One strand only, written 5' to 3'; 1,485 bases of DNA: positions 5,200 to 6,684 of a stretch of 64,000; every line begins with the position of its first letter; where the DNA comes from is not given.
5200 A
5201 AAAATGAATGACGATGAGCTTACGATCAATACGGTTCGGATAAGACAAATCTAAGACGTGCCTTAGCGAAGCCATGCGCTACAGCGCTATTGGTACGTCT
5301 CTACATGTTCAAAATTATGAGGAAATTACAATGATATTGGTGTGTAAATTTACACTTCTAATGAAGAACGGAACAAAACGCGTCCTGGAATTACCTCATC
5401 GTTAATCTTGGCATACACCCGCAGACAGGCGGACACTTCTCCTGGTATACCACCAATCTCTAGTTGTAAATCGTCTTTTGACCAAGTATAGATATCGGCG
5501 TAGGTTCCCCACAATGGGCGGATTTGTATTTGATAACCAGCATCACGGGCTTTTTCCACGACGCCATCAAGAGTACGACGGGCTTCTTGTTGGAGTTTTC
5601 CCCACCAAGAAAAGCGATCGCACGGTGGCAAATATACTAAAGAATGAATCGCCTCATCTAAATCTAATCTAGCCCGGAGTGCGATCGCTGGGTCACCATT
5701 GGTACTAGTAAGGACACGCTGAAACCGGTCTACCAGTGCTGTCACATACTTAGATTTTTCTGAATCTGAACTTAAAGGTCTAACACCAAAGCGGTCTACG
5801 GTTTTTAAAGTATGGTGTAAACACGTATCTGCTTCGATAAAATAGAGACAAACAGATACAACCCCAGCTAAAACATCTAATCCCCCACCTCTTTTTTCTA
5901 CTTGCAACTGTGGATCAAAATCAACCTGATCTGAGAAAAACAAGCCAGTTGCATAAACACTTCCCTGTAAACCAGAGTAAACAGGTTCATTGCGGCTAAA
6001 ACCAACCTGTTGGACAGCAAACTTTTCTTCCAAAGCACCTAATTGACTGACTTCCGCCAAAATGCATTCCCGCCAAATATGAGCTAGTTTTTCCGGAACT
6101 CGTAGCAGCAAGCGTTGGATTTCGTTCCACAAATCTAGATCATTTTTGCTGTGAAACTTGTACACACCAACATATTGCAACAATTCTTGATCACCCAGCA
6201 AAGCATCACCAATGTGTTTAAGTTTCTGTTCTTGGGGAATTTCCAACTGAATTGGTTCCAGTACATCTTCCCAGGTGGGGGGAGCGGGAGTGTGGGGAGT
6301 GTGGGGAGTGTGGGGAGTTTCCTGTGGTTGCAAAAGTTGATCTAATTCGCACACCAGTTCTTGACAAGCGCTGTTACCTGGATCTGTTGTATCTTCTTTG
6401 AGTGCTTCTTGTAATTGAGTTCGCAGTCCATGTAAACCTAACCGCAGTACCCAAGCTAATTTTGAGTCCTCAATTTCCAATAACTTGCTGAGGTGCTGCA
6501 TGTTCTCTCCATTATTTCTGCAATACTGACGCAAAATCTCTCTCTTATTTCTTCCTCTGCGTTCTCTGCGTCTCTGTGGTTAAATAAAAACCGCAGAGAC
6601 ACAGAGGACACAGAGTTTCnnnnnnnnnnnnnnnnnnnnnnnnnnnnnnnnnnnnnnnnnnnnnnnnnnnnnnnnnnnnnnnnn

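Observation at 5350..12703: Three-gene operon: dynamin-like GTPase, giant Hsp70/actin-fold ATPase and a 394-aa unknown protein, with paralogous hairpins in both internal spacers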

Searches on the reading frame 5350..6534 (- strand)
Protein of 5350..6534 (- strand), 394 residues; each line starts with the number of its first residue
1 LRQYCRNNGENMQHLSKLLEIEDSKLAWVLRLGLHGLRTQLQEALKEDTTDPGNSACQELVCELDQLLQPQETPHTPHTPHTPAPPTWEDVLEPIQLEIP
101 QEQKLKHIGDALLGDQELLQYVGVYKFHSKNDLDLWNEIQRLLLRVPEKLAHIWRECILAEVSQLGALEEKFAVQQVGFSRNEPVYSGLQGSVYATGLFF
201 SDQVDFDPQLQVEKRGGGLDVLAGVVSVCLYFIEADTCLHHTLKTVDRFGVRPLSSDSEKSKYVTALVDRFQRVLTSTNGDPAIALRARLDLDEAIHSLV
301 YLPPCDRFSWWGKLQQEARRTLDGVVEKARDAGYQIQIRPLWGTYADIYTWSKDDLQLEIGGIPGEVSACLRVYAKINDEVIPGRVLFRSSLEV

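Call 3: search_protein_families(library=pfam, proteins=[window:5350-6534:-], max_evalue=1)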
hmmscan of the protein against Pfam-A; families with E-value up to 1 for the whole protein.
window:5350-6534:- (394 aa): 0 families

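Call 4: search_protein_families(library=ncbifam, proteins=[window:5350-6534:-], max_evalue=1)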
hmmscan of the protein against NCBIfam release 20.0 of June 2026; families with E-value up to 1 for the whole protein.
window:5350-6534:- (394 aa): 0 families

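Call 5: search_protein_families(library=padloc, proteins=[window:5350-6534:-], max_evalue=1)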
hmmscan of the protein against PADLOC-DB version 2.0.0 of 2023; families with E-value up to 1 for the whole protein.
window:5350-6534:- (394 aa): 1 family
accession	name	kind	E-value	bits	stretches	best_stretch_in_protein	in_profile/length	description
PDLC03853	LmuA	-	0.041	10.6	1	35-100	361-423/655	-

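Call 17: find_homologous_proteins(query=window:5350-6534:-, max_evalue=0.001)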
Query window:5350-6534:- (394 aa): 445 proteins with E <= 0.001 among 8000 candidates; the best 120 are listed.
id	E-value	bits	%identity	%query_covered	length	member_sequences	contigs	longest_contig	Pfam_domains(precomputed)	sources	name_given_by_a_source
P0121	2.9e-259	878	100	97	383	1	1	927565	-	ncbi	ncbi:MAG: hypothetical protein ACR9NN_03600 [Nostochopsis sp.]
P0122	6.1e-222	755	86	97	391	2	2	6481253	-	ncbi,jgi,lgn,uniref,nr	ncbi:MAG: hypothetical protein KME28_06840 [Pelatocladus maniniholoensis HA4357-MV3]|jgi:hypothetica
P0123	3.3e-221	753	84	96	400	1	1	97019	-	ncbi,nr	ncbi:MAG: hypothetical protein NHB32_12185 [Fischerella sp. CENA71]|nr:hypothetical protein [Fischer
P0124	9.2e-216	735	84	96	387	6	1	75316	-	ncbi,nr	ncbi:MAG: hypothetical protein C6Y22_01485 [Hapalosiphonaceae cyanobacterium JJU2]|nr:MAG: hypotheti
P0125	5.4e-214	729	84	97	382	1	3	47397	-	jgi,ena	jgi:hypothetical protein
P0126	2.2e-213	727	87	78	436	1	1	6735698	-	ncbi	-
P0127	2.4e-213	727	83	97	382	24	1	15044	-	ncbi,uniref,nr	ncbi:hypothetical protein [Fischerella thermalis]|uniref:Uncharacterized protein n=1 Tax=Fischerella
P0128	3.7e-208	710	83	97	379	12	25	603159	-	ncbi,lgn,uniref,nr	ncbi:hypothetical protein [Fischerella thermalis]|uniref:Uncharacterized protein n=1 Tax=Fischerella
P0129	3.8e-186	637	72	97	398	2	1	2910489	-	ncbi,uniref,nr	ncbi:hypothetical protein [Fischerella sp. PCC 9605]|uniref:hypothetical protein n=1 Tax=Fischerella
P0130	3.2e-167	575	68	96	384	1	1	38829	-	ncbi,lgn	-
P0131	1.4e-166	573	68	96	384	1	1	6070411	-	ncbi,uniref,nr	ncbi:hypothetical protein [Mastigocladopsis repens]|uniref:hypothetical protein n=1 Tax=Mastigoclado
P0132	4.5e-164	565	63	96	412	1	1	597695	-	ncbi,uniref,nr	ncbi:hypothetical protein QUB80_05385 [Chlorogloeopsis sp. ULAP01]|uniref:hypothetical protein n=1 T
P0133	4.9e-164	564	63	96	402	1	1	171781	-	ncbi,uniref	ncbi:hypothetical protein [Chlorogloeopsis sp. ULAP02]|uniref:hypothetical protein n=1 Tax=Chloroglo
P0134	1.1e-163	563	64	96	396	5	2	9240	-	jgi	jgi:hypothetical protein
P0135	1.1e-163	563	68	96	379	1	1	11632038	-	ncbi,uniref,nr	ncbi:hypothetical protein WA1_32185 [Scytonema hofmannii PCC 7110]|uniref:Uncharacterized protein n=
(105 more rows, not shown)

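Call 41: predict_structure(alignment_id=A2)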
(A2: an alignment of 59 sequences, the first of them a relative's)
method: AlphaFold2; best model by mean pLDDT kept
length: 383 residues; sequences in the alignment: 59
mean_pLDDT: 77.7   pTM: 0.67
mean pLDDT of the five models: 77.7, 76.6, 73.1, 70.6, 70.2
residues with pLDDT >= 90: 162; 70-90: 129; 50-70: 18; < 50: 74
segments of 3 or more residues with pLDDT < 50: 61-89, 234-237, 329-360, 375-383
pLDDT, mean of each block of 10 residues (from residue 1): 82 87 93 86 91 83 34 34 41 90 87 88 93 91 93 92 92 92 92 94 88 97 90 56 88 95 94 91 86 81 87 89 74 30 34 35 68 46 33
secondary structure, 60 per line:
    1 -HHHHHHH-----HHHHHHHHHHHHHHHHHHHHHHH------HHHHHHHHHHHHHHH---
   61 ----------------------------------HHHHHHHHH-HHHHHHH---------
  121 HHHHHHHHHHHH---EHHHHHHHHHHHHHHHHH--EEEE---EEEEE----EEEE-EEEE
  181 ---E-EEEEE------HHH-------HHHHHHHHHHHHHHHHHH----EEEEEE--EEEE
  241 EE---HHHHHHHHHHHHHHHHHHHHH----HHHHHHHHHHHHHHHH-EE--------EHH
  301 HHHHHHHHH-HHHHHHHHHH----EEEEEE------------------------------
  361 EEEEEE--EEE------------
elements in order: H2-8 H14-36 H43-57 H95-103 H105-111 H121-132 H137-153 E156-159 E163-167 E172-175 E177-180 E186-190 H207-224 E229-234 E237-242 H246-266 H271-286 H299-309 H311-320 E325-330 E361-366 E369-371

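Call 43: search_protein_representatives(alignment_id=A2)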
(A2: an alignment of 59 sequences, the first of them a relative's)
Query: 59 sequences, 384 profile positions. Proteins with E-value up to 0.001 (for the whole library): 235; up to 1e-10: 187; up to 1e-30: 93. The best 150 are listed.
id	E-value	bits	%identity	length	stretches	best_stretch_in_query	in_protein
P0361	4.4e-156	536.5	-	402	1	1-383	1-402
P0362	2.6e-154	530.6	-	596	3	3-383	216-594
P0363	8.7e-154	528.9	-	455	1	1-384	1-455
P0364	3.1e-144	497.5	-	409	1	1-383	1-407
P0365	9.6e-142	489.2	-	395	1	1-383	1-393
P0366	1.4e-139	482.1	-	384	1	1-383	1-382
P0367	4.6e-138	477.1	-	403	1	1-383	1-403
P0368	2.0e-137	475.1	-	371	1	1-384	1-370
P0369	6.4e-136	470.1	-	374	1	1-383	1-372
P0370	2.7e-131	454.9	-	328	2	192-383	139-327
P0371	1.0e-128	446.4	-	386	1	11-383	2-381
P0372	1.0e-123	429.9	-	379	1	1-384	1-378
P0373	1.6e-120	419.4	-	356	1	1-383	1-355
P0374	3.4e-120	418.3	-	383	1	1-384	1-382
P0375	1.4e-118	413.0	-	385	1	1-384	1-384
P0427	5.3e-48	180.7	-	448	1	1-371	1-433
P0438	5.7e-39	150.9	-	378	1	7-382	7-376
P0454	1.2e-30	123.6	-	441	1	5-382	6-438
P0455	1.2e-29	120.2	-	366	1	1-382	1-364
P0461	9.7e-29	117.3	-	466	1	126-382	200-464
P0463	1.9e-28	116.3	-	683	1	97-382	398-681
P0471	1.3e-26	110.2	-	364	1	5-381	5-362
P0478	1.9e-24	103.1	-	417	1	131-383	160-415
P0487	3.0e-22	95.9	-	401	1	12-384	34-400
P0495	4.7e-21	92.0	-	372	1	1-382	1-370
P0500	4.2e-20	88.9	-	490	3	225-382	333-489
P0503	1.7e-19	86.8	-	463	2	214-383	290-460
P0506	1.6e-18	83.6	-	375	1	20-381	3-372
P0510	4.8e-17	78.8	-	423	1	14-382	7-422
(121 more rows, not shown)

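Call 44: list_cluster_members(proteins=[P0438, P0455, P0463, P0471, P0487, P0495, P0500, P0503, P0506, P0510])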
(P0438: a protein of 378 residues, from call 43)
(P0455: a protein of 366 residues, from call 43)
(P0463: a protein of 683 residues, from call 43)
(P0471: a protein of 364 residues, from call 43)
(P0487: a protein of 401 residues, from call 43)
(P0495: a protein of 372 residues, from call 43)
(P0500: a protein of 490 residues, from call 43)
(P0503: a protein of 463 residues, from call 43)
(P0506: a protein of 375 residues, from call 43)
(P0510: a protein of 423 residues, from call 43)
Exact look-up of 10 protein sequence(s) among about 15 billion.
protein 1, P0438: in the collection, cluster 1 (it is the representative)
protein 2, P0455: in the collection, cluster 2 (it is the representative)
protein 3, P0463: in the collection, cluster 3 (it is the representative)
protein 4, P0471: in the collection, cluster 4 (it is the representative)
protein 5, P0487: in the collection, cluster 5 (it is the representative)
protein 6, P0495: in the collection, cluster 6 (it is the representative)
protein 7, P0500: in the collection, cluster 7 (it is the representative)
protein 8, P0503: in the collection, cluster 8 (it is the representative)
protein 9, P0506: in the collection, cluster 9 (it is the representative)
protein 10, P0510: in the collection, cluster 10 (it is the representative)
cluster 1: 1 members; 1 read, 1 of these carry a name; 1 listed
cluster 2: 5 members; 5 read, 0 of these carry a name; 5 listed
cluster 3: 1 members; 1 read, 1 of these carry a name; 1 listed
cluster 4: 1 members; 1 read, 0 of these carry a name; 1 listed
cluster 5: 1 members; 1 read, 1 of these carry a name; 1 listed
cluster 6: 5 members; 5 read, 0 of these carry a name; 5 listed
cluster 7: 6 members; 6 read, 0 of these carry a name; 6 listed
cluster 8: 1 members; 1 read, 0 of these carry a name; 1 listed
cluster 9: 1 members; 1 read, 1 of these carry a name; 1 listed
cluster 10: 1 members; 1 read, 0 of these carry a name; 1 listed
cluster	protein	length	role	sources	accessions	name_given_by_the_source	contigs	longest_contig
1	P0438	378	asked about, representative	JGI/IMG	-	hypothetical protein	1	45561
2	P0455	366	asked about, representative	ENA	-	-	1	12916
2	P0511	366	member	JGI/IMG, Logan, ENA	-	-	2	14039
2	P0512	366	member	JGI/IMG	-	-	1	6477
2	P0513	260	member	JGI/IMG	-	-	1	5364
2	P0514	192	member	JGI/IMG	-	-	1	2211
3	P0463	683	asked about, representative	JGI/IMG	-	hypothetical protein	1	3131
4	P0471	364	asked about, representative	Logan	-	-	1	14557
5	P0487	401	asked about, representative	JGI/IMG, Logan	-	hypothetical protein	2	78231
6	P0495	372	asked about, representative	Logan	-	-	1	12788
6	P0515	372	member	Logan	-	-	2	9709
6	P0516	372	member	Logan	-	-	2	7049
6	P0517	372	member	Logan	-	-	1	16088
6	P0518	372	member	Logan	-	-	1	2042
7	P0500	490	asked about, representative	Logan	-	-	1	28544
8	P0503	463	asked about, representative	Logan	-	-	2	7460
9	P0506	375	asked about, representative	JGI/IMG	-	hypothetical protein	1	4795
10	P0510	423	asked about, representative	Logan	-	-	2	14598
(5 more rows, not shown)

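Call 46: find_encoding_contigs(protein=P0487, flank=10000, max_places=2)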
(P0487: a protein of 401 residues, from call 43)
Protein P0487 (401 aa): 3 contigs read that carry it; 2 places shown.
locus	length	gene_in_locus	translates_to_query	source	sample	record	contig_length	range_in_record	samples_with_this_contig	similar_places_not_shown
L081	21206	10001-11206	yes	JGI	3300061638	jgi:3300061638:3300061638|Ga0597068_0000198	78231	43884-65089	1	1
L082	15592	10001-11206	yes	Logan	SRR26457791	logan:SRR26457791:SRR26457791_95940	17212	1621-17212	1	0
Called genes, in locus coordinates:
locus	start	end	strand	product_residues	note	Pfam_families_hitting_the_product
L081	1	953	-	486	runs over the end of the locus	-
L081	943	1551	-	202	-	PF13353:Fer4_12, PF04055:Radical_SAM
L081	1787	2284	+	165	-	-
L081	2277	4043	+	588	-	-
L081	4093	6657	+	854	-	PF00350:Dynamin_N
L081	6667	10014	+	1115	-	PF00012:HSP70 (faint)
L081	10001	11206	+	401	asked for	-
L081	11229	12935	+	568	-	-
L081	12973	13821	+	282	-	-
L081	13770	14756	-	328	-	PF01965:DJ-1_PfpI, PF00165:HTH_AraC, PF12833:HTH_18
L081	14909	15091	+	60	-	-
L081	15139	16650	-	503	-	PF01341:Glyco_hydro_6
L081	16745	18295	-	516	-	PF00501:AMP-binding, PF13193:AMP-binding_C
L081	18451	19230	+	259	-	PF00106:adh_short, PF08659:KR (weak), PF13460:NAD_binding_10 (weak), PF13561:adh_short_C2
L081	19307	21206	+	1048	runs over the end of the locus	PF00069:Pkinase, PF07714:PK_Tyr_Ser-Thr, PF03109:ABC1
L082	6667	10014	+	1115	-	PF00012:HSP70 (faint)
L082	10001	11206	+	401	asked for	-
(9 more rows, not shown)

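Call 48: find_encoding_contigs(protein=P0500, flank=10000, max_places=1)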
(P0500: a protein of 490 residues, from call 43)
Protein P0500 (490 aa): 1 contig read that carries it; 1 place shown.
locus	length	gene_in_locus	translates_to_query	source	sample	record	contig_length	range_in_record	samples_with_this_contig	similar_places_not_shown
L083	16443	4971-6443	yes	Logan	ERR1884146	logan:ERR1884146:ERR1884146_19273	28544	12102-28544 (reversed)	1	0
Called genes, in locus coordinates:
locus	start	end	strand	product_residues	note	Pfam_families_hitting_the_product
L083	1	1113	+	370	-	?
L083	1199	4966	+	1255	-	PF00012:HSP70 (faint)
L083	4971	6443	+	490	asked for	-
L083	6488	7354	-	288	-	PF00497:SBP_bac_3, PF10613:Lig_chan-Glu_bd (weak)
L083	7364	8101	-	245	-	-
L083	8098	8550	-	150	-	-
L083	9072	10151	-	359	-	PF01073:3Beta_HSD, PF01370:Epimerase, PF13460:NAD_binding_10, PF16363:GDP_Man_Dehyd (faint)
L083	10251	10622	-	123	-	-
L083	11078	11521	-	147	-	PF01740:STAS, PF13466:STAS_2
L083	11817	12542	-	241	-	PF00440:TetR_N, PF17754:TetR_C_14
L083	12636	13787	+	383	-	PF02771:Acyl-CoA_dh_N, PF02770:Acyl-CoA_dh_M, PF00441:Acyl-CoA_dh_1, PF22924:ACOX_C_alpha1 (faint), PF08028:Acyl-CoA_dh_2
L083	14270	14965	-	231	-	PF02353:CMAS (weak), PF13489:Methyltransf_23, PF13847:Methyltransf_31, PF08241:Methyltransf_11, PF08242:Methyltransf_12, PF13649:Methyltransf_25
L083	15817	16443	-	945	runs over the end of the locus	PF00486:Trans_reg_C (faint), PF00515:TPR_1 (faint), PF03704:BTAD, PF07719:TPR_2 (faint), PF13176:TPR_7 (faint), PF13424:TPR_12, PF17874:TPR_MalT (weak), PF13424:TPR_12, +1 more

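Call 49: find_encoding_contigs(protein=P0510, flank=10000, max_places=1)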
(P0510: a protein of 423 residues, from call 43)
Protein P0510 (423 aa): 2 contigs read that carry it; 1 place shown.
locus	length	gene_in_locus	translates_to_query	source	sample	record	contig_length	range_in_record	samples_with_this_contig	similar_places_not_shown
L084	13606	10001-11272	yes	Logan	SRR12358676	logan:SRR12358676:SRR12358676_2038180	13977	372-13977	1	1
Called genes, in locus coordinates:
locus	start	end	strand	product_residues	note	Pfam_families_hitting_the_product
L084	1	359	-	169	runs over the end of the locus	-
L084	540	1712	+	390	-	-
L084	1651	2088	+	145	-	-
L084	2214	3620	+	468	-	-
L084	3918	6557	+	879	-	PF00350:Dynamin_N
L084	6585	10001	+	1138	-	-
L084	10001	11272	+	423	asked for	-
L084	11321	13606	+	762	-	?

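Call 50: find_encoding_contigs(protein=P0438, flank=10000, max_places=1)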
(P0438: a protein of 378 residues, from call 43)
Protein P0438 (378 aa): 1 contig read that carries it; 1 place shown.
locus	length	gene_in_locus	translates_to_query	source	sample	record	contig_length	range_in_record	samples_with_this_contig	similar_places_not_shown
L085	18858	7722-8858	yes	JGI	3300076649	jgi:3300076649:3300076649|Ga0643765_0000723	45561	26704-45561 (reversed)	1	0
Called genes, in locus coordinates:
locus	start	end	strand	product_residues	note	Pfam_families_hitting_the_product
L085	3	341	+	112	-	?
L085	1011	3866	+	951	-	PF01926:MMR_HSR1 (faint)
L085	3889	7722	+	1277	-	-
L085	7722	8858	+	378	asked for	-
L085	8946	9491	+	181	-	-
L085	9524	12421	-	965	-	PF00069:Pkinase (weak)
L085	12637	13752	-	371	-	-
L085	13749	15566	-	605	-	-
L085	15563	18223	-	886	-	-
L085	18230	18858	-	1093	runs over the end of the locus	PF00069:Pkinase, PF07714:PK_Tyr_Ser-Thr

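Call 51: search_protein_families(library=pfam, proteins=[L081:6667-10014:+, L083:1199-4966:+, L085:3889-7722:+, L084:6585-10001:+], max_evalue=0.1)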
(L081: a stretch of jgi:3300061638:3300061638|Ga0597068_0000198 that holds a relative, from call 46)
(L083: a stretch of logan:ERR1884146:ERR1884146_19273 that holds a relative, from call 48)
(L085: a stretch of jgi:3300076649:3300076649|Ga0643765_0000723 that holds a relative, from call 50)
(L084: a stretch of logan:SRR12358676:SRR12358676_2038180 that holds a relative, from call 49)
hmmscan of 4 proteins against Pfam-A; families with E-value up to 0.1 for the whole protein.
L081:6667-10014:+ (1115 aa): 3 families
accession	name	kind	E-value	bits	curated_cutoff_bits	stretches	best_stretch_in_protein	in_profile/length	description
PF00012.26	HSP70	-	7.1e-06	24.9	20.6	1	676-754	275-350/599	Hsp70 protein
PF07520.16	SrfB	-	0.0022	16.5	27.1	1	444-542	512-602/992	Virulence factor SrfB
PF06723.19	MreB_Mbl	-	0.021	14.1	27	0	491-511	145-165/327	MreB/Mbl protein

L083:1199-4966:+ (1255 aa): 2 families
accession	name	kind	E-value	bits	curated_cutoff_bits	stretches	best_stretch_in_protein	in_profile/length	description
PF00012.26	HSP70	-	1.6e-05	23.8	20.6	1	768-835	292-360/599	Hsp70 protein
PF07520.16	SrfB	-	7e-05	21.5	27.1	1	528-598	513-583/992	Virulence factor SrfB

L085:3889-7722:+ (1277 aa): 1 family
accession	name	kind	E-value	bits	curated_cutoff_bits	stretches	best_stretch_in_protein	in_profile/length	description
PF07520.16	SrfB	-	0.00073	18.1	27.1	1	574-636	514-578/992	Virulence factor SrfB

L084:6585-10001:+ (1138 aa): 3 families
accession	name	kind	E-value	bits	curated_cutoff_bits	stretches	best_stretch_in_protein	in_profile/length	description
PF07520.16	SrfB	-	4.4e-05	22.1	27.1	1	463-531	512-582/992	Virulence factor SrfB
PF00012.26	HSP70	-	0.0043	15.8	20.6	1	505-529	182-206/599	Hsp70 protein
PF06723.19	MreB_Mbl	-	0.04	13.2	27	0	508-528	144-164/327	MreB/Mbl protein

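Call 72: search_dna_similar(query=L083:1199-4966:+, collection=plasmids, mode=protein, max_evalue=0.001, max_rows=20)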
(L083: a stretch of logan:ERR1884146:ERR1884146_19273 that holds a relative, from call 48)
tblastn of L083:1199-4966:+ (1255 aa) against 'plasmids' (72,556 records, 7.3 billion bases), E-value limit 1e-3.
No match.

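Call 73: search_dna_similar(query=L085:3889-7722:+, collection=plasmids, mode=protein, max_evalue=0.001, max_rows=20)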
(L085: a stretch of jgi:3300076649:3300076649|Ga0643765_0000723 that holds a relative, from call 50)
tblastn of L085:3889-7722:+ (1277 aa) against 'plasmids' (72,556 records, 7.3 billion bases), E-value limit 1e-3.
No match.

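Call 75: search_protein_families(library=pfam, proteins=[P0463, P0461, P0503, P0362, P0500, P0478, P0427, P0454], max_evalue=0.01)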
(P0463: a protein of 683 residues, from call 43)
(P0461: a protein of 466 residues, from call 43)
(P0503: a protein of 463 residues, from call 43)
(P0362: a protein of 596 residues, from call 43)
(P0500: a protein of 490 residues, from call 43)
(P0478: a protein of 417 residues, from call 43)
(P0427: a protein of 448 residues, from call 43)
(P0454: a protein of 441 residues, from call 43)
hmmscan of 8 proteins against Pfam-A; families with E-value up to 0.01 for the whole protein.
P0463 (683 aa): 0 families

P0461 (466 aa): 0 families

P0503 (463 aa): 0 families

P0362 (596 aa): 2 families
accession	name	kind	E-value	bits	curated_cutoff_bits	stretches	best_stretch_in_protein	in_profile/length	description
PF06301.17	Lambda_Kil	-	2.6e-05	24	27.6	0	26-40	5-19/31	Bacteriophage lambda Kil protein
PF18593.6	CdiI_2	-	0.0039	18.3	26.7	0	29-72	23-63/91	CdiI immunity protein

P0500 (490 aa): 1 family
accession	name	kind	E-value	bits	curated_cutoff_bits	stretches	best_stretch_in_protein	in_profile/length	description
PF16662.10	FLYWCH_u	-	0.0038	17.6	36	0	330-350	3-24/38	FLYWCH-type zinc finger-containing protein 1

P0478 (417 aa): 0 families

P0427 (448 aa): 0 families

P0454 (441 aa): 0 families
